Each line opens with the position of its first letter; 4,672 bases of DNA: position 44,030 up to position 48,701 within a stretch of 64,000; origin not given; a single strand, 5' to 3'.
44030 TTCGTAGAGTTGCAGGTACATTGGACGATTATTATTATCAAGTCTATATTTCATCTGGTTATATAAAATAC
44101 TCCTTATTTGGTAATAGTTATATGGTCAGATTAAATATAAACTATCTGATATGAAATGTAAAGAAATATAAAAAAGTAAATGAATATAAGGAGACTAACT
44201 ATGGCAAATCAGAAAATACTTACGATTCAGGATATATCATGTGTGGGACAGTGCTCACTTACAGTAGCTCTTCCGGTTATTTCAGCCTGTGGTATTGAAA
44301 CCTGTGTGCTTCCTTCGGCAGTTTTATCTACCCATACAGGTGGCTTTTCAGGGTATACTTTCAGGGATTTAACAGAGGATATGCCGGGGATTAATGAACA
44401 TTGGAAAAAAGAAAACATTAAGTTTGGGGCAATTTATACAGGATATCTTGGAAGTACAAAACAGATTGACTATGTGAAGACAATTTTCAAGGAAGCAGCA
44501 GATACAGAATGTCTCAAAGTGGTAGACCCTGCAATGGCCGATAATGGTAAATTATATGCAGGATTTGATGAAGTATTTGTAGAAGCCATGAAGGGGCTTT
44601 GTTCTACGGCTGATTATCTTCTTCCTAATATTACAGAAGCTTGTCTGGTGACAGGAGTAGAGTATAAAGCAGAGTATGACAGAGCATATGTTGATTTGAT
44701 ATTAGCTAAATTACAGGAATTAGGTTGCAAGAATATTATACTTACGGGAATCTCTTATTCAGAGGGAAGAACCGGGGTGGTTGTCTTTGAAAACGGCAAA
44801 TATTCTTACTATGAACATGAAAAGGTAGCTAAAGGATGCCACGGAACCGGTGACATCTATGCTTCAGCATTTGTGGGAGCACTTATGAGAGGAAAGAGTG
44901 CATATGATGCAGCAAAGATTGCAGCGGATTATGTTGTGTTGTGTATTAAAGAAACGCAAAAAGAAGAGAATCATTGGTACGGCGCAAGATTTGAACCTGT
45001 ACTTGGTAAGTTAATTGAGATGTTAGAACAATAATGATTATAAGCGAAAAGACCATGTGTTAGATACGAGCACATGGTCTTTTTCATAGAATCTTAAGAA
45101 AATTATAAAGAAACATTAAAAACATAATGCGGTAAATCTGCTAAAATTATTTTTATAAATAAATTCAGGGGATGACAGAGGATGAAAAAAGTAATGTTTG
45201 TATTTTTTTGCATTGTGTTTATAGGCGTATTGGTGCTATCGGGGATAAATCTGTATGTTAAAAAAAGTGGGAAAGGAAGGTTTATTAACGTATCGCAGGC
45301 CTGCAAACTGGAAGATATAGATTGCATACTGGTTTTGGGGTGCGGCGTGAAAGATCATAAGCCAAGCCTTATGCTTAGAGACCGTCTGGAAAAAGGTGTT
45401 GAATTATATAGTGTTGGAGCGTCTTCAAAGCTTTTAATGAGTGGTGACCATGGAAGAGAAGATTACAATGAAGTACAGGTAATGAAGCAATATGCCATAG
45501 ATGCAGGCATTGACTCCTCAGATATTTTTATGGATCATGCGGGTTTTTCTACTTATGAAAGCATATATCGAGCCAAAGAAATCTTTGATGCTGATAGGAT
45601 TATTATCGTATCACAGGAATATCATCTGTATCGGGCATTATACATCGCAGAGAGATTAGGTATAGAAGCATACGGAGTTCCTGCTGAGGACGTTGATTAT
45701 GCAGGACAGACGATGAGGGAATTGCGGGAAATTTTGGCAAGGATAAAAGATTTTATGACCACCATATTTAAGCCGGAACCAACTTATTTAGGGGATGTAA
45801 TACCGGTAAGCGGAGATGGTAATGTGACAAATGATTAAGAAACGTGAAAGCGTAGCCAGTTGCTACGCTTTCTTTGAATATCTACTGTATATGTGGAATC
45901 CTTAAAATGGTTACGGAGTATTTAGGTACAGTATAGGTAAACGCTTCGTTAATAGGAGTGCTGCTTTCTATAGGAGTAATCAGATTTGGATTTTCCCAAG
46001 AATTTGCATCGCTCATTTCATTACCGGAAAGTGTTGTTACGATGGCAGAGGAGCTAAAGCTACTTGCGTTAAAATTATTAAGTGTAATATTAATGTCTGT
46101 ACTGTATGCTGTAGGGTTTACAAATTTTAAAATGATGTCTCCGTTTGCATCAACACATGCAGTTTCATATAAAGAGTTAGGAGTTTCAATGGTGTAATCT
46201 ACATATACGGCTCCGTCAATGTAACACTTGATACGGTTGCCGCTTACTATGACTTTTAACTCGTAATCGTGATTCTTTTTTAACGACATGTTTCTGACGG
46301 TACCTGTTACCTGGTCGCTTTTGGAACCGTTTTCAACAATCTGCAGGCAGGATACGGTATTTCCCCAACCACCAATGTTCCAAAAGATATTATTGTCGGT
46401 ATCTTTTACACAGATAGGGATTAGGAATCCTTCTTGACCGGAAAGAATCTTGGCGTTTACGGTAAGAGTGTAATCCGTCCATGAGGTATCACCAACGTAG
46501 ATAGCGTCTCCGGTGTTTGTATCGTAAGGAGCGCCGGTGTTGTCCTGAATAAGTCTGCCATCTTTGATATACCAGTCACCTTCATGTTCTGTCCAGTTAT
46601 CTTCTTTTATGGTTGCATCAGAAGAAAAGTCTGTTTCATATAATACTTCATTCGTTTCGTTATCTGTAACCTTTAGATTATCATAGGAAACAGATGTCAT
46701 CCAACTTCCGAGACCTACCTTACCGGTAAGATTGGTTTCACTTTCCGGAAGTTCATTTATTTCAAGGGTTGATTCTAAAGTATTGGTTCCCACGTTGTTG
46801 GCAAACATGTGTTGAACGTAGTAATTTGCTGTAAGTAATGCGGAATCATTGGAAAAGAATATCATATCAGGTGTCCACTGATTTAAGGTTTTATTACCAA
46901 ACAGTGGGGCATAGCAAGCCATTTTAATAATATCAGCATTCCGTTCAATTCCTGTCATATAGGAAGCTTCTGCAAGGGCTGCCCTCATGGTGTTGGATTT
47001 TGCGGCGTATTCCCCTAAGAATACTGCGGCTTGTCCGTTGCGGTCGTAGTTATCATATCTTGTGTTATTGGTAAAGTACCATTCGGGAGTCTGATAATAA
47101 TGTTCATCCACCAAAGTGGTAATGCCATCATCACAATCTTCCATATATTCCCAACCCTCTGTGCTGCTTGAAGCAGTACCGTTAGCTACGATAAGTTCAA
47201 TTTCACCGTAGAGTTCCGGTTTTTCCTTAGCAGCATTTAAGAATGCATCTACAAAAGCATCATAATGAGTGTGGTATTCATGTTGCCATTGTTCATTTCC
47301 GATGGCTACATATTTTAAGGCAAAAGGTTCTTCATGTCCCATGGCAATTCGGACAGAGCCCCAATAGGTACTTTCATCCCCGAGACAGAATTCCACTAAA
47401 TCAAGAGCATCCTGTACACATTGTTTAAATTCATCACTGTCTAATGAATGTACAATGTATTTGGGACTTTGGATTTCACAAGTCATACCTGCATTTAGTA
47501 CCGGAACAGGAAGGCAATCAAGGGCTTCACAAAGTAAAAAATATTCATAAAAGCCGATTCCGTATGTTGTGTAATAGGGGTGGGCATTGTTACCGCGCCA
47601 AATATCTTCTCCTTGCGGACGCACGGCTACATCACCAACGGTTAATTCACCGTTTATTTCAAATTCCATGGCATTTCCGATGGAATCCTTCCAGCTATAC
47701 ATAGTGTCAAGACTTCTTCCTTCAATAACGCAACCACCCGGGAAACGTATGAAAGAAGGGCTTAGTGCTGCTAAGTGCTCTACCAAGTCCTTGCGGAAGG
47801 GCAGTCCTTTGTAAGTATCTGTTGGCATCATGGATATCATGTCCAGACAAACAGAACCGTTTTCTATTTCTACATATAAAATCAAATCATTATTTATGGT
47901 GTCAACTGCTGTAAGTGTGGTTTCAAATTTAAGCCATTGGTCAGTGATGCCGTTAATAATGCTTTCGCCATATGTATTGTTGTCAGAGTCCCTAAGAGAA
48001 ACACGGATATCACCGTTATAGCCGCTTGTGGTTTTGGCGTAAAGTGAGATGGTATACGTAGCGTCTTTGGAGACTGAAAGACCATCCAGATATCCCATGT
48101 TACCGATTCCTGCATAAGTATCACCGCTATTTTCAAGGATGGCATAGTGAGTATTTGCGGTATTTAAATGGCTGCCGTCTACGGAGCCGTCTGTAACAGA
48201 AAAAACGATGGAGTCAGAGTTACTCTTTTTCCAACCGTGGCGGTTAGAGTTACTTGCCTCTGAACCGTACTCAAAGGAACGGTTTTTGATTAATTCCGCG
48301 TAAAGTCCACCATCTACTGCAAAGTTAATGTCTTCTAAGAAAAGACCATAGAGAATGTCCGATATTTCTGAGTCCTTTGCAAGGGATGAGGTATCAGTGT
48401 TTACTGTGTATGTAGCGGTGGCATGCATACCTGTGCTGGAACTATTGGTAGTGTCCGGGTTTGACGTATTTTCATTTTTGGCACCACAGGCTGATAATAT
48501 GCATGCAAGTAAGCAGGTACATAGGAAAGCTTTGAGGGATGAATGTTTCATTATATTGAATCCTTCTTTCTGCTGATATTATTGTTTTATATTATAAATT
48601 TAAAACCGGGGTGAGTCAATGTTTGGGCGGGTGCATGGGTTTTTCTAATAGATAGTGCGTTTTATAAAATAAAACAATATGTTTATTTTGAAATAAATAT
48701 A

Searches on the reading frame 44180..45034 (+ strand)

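Call 6: search_protein_families(library=pfam, proteins=[window:44180-45034:+], max_evalue=0.001)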
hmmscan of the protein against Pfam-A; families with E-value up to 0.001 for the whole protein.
window:44180-45034:+ (284 aa): 2 families
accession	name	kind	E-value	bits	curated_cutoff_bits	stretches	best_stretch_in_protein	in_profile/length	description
PF08543.17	Phos_pyr_kin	-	4.1e-21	75.9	27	1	78-260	57-236/246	Phosphomethylpyrimidine kinase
PF00294.29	PfkB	-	5.4e-07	29.7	25.8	1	100-256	136-290/302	pfkB family carbohydrate kinase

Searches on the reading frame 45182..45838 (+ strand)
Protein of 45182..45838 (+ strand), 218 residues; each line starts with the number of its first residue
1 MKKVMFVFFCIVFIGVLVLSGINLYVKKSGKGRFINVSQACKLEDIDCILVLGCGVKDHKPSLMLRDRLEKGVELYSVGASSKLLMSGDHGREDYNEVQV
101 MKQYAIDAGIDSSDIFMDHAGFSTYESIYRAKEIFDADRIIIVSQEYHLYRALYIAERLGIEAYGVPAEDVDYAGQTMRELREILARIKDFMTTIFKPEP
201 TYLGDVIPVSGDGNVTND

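Call 6: search_protein_families(library=pfam, proteins=[window:45182-45838:+], max_evalue=0.001)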
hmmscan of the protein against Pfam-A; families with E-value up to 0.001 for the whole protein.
window:45182-45838:+ (218 aa): 1 family
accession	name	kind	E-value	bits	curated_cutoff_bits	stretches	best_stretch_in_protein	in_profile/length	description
PF02698.23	DUF218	-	4.6e-28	98.2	27.6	1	47-172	1-110/133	DUF218 domain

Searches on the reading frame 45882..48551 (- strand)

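Call 6: search_protein_families(library=pfam, proteins=[window:45882-48551:-], max_evalue=0.001)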
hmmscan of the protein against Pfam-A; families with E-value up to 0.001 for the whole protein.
window:45882-48551:- (889 aa): 4 families
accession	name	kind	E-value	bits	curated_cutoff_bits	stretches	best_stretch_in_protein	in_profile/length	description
PF22848.2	ASD1_dom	-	8.5e-42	143.8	22.2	1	260-516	3-239/239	Alpha-L-arabinofuranosidase 1 domain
PF06964.18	Alpha-L-AF_C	-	3.7e-32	112.3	27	1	514-879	13-165/165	Alpha-L-arabinofuranosidase C-terminal domain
PF02018.23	CBM_4_9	-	1.5e-09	38.8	25.9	1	86-229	2-131/136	Carbohydrate binding domain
PF06439.18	3keto-disac_hyd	-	5.6e-06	27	26.8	1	651-808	12-172/187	3-keto-disaccharide hydrolase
